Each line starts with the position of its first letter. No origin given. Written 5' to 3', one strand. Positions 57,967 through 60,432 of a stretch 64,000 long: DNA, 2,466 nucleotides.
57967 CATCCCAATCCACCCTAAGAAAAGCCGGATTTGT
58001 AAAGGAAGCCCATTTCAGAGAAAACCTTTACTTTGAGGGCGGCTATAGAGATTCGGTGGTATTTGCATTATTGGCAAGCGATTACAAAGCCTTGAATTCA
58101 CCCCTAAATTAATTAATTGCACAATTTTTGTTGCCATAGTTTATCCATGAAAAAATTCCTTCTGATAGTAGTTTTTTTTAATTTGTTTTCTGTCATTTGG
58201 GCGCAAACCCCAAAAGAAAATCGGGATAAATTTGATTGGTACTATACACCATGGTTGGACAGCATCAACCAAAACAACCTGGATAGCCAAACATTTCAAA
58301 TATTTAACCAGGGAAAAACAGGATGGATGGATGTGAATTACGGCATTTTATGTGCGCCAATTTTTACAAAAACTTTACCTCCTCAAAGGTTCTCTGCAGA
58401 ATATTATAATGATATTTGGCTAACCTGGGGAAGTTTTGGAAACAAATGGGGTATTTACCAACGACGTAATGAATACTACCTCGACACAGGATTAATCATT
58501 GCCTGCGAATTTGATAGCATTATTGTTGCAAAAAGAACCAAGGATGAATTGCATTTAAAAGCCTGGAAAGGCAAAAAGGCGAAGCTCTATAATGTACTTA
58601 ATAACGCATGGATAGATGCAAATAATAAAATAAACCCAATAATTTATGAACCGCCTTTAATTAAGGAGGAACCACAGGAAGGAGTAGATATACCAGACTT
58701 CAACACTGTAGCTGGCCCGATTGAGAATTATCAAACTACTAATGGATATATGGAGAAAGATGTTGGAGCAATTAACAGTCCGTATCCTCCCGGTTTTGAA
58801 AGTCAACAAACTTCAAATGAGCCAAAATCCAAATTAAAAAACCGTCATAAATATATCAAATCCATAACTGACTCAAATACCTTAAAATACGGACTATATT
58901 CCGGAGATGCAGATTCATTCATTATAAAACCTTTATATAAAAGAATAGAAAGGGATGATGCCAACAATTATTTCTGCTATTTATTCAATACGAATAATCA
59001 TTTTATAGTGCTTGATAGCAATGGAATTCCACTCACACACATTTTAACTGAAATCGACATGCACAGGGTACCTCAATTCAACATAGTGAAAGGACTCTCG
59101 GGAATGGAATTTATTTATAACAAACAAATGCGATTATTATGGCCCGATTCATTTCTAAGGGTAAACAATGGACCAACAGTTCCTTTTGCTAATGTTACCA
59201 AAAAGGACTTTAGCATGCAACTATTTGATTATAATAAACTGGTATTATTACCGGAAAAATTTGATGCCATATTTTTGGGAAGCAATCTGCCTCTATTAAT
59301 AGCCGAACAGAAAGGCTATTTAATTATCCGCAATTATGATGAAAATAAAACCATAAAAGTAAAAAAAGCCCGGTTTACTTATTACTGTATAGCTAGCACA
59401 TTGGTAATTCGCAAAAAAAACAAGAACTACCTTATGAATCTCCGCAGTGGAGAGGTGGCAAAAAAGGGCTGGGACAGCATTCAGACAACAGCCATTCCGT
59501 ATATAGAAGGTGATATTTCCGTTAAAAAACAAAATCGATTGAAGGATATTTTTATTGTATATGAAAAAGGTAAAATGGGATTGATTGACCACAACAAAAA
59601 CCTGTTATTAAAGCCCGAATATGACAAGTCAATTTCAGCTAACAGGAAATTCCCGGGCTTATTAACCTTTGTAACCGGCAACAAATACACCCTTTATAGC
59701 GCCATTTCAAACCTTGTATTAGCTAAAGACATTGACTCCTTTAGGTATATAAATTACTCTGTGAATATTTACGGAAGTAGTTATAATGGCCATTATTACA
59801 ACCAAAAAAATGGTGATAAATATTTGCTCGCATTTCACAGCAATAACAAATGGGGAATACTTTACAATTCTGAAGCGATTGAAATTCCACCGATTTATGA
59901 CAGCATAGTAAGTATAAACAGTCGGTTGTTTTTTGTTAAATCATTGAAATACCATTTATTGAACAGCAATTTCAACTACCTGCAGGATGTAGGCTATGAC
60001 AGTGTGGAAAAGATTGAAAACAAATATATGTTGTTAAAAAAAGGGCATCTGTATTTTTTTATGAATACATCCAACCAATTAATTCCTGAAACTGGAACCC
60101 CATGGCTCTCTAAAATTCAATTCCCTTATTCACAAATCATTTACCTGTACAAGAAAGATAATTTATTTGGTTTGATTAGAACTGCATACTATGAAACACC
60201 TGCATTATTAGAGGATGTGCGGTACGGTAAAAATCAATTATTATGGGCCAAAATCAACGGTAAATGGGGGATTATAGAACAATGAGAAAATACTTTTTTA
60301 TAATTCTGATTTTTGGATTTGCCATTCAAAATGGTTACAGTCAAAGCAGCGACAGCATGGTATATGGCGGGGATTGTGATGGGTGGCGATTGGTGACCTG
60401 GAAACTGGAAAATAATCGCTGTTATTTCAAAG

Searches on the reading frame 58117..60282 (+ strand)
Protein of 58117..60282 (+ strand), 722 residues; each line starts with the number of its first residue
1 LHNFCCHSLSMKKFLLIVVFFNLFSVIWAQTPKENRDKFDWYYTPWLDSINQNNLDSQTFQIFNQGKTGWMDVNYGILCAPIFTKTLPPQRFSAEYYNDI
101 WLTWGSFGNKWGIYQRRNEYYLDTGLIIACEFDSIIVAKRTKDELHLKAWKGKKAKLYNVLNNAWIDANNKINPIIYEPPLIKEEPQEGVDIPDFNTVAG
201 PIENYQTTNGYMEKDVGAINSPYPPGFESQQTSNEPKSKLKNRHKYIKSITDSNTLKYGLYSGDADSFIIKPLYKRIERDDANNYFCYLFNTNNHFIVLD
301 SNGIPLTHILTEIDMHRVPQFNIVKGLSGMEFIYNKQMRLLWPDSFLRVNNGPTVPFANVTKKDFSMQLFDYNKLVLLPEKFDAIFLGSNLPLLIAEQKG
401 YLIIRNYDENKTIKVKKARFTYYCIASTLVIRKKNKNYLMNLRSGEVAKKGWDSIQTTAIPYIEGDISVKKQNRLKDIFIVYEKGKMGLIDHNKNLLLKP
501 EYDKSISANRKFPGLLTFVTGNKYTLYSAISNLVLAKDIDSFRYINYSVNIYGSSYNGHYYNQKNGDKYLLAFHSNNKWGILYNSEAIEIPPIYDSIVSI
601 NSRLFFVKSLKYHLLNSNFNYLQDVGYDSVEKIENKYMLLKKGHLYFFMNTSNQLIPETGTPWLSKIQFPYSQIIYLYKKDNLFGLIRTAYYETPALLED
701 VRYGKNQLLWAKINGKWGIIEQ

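Call 47: search_protein_families(library=pfam, proteins=[window:58117-60282:+], max_evalue=0.0001)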
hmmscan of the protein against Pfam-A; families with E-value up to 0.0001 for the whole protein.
window:58117-60282:+ (722 aa): 1 family
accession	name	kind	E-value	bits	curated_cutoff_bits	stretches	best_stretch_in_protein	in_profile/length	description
PF14903.11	WG_beta_rep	-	2.8e-05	24.5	25.6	0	488-504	2-18/35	WG containing repeat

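Call 48: search_protein_families(library=padloc, proteins=[window:58117-60282:+], max_evalue=0.00001)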
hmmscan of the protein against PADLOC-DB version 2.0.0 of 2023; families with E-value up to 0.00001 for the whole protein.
window:58117-60282:+ (722 aa): 0 families
